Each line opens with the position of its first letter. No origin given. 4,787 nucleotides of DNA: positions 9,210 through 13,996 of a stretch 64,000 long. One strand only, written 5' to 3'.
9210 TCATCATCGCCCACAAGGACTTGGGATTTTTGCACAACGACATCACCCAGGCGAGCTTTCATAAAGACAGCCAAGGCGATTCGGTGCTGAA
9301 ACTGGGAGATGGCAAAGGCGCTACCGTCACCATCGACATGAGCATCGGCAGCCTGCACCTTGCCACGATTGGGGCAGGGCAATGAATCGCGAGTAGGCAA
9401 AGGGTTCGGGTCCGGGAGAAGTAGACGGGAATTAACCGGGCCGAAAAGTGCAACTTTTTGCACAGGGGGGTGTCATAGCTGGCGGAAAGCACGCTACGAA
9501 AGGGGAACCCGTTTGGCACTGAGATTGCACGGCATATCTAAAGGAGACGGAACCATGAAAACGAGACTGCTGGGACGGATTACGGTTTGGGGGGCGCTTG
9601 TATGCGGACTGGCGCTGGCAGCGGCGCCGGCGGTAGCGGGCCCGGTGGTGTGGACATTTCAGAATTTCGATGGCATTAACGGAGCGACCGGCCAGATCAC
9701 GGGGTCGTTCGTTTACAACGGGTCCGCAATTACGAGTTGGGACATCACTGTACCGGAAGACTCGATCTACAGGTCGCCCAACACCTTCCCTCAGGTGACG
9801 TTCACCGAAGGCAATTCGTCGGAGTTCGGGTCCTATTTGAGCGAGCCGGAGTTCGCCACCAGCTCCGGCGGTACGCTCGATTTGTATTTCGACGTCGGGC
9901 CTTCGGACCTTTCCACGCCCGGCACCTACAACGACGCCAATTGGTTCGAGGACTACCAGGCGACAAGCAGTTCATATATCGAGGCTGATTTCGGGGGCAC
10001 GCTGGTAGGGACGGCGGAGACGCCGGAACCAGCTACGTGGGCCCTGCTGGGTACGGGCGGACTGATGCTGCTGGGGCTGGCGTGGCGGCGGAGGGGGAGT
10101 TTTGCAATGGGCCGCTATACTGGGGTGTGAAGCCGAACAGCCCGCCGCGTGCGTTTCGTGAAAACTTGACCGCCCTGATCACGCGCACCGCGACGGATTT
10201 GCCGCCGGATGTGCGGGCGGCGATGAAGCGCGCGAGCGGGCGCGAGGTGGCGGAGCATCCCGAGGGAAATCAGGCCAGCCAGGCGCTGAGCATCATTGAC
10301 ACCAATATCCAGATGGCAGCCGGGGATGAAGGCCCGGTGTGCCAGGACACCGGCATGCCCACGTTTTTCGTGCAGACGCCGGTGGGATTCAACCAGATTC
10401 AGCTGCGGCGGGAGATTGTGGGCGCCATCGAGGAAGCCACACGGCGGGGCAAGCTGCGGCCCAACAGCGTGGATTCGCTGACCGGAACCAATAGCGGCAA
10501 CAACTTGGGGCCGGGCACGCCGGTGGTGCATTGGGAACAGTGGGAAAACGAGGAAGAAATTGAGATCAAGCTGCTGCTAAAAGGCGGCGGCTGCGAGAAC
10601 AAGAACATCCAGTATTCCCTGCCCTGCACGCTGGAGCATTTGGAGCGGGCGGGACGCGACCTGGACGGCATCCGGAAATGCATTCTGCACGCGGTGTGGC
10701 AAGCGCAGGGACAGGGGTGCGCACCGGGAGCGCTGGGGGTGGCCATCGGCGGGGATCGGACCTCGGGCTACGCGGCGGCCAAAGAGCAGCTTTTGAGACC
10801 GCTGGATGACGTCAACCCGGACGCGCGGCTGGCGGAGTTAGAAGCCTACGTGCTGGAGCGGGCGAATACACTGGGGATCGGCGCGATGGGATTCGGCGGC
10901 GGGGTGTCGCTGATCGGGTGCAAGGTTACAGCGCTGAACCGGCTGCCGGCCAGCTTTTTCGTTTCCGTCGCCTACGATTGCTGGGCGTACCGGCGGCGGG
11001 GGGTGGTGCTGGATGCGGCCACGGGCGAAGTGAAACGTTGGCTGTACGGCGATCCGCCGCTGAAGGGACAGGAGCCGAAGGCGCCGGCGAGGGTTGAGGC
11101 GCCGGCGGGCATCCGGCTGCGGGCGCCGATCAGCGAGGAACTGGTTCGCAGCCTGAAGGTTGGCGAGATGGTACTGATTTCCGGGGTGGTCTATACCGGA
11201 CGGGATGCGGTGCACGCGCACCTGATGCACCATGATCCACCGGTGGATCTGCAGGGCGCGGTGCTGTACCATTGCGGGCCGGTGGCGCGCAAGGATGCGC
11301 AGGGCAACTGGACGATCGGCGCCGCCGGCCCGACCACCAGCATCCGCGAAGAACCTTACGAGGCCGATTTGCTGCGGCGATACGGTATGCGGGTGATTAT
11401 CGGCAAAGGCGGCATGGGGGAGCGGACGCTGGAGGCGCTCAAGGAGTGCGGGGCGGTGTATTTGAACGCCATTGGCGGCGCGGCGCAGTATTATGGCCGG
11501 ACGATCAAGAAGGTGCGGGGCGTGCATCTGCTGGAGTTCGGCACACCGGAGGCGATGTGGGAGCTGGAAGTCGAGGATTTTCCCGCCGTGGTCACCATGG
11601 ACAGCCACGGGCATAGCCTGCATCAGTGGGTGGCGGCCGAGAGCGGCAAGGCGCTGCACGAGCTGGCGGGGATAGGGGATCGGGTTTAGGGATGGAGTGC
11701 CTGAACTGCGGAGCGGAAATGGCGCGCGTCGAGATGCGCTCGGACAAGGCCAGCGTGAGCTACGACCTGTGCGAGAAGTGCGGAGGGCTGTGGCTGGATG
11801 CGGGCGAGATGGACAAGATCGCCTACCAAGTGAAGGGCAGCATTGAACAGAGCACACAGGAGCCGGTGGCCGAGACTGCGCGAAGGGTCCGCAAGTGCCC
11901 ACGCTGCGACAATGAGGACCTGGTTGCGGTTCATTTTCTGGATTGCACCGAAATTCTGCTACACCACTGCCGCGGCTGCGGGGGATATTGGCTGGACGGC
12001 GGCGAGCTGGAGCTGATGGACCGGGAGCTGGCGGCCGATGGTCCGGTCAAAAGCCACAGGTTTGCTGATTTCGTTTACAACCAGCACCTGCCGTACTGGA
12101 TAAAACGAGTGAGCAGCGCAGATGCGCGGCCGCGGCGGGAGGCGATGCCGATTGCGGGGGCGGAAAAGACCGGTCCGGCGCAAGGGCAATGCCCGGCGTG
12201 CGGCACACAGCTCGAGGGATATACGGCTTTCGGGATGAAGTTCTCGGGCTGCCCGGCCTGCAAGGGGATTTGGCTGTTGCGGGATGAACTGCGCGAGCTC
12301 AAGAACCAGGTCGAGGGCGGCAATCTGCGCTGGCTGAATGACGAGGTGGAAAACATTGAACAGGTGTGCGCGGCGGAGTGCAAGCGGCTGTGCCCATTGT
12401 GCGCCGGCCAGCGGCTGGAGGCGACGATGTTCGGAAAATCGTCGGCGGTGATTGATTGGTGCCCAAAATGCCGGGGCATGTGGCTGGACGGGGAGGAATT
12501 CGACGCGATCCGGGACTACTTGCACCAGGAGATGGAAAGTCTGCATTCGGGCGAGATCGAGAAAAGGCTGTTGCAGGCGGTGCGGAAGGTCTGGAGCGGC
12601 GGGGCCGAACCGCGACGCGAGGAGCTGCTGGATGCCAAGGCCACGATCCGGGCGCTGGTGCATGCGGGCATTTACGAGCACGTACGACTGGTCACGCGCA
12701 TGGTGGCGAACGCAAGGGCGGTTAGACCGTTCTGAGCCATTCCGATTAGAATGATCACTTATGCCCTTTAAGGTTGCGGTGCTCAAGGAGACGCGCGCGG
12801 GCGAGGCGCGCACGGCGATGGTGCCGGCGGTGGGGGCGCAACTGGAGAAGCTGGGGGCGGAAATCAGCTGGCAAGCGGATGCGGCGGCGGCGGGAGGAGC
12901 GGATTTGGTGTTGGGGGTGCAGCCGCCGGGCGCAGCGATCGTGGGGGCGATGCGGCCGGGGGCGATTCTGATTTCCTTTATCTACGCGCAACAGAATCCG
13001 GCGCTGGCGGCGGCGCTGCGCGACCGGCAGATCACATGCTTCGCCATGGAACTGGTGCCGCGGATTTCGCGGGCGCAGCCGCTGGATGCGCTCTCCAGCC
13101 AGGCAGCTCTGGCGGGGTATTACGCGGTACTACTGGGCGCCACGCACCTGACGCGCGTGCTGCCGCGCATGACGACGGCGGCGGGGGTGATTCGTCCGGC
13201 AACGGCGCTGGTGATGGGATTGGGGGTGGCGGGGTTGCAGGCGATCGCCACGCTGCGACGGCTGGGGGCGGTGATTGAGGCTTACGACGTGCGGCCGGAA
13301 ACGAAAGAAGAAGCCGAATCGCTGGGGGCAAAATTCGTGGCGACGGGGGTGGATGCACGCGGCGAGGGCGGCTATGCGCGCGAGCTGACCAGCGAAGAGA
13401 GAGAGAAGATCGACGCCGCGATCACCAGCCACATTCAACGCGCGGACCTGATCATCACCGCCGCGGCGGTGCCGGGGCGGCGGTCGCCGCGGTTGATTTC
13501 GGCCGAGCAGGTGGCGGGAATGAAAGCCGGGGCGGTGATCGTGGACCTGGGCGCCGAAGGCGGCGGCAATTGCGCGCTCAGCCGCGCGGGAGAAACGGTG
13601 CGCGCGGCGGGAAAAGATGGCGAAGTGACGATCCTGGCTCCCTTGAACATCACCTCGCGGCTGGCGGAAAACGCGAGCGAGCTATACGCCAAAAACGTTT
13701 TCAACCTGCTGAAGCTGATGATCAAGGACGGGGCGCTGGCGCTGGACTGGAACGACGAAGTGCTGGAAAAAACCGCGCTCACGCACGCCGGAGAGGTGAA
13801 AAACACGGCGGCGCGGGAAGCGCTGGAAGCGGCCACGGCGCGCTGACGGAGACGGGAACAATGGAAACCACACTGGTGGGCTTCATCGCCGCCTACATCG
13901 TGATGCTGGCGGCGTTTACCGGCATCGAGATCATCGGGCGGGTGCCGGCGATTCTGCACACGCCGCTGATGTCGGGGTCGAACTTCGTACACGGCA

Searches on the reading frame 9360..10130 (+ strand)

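Call 64: search_protein_families(library=pfam, proteins=[window:9360-10130:+], max_evalue=0.00001)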
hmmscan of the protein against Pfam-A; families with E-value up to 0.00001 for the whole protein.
window:9360-10130:+ (256 aa): 1 family
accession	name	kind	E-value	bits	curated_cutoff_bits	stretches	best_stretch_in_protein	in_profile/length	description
PF07589.16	PEP-CTERM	-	6.5e-06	26.5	20.7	1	221-245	2-24/24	PEP-CTERM motif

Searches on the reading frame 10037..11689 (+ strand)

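Call 20: search_protein_families(library=pfam, proteins=[window:10037-11689:+], max_evalue=0.00001)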
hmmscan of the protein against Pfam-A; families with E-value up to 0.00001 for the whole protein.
window:10037-11689:+ (550 aa): 2 families
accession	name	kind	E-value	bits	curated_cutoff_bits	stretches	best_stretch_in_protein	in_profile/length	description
PF05681.19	Fumerase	-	5.6e-69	232.9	25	1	43-322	3-268/270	Fumarate hydratase (Fumerase)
PF05683.17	Fumerase_C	-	1.5e-55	188.1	22.2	1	355-530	25-203/205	Fumarase C-terminus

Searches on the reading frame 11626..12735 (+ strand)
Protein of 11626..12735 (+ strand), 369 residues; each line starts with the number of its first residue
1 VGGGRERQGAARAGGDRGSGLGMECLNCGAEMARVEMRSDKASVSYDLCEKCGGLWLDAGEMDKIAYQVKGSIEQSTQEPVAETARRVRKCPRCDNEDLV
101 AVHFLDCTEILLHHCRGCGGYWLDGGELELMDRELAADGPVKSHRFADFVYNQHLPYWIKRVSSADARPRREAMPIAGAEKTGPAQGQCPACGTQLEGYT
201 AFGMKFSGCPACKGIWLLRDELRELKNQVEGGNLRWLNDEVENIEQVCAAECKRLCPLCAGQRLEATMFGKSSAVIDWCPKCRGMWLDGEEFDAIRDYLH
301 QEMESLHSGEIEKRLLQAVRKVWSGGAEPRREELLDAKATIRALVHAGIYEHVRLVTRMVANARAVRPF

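Call 20: search_protein_families(library=pfam, proteins=[window:11626-12735:+], max_evalue=0.00001)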
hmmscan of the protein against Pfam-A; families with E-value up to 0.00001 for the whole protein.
window:11626-12735:+ (369 aa): 1 family
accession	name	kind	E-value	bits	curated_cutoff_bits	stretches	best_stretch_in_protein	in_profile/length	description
PF13453.11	Zn_ribbon_TFIIB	-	1.8e-35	120.5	22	4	188-227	1-40/41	Transcription factor zinc-finger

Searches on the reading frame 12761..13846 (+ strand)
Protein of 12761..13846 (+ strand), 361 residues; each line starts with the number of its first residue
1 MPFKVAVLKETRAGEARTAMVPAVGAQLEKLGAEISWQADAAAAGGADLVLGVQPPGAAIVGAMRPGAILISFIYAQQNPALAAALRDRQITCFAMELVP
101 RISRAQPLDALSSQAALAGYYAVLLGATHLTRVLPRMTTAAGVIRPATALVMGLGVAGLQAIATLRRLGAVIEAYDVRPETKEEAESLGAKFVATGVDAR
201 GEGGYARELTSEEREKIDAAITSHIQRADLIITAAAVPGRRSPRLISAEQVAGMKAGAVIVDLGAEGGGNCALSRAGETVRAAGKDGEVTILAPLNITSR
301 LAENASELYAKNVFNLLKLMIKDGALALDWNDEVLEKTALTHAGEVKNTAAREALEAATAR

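Call 20: search_protein_families(library=pfam, proteins=[window:12761-13846:+], max_evalue=0.00001)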
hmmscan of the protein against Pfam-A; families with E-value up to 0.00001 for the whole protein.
window:12761-13846:+ (361 aa): 2 families
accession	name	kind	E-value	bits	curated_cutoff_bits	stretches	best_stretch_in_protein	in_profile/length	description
PF01262.27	AlaDh_PNT_C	-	1.6e-54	185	23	1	122-348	1-213/214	Alanine dehydrogenase/PNT, C-terminal domain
PF05222.21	AlaDh_PNT_N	-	6.2e-23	82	30.4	1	29-118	48-136/136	Alanine dehydrogenase/PNT, N-terminal domain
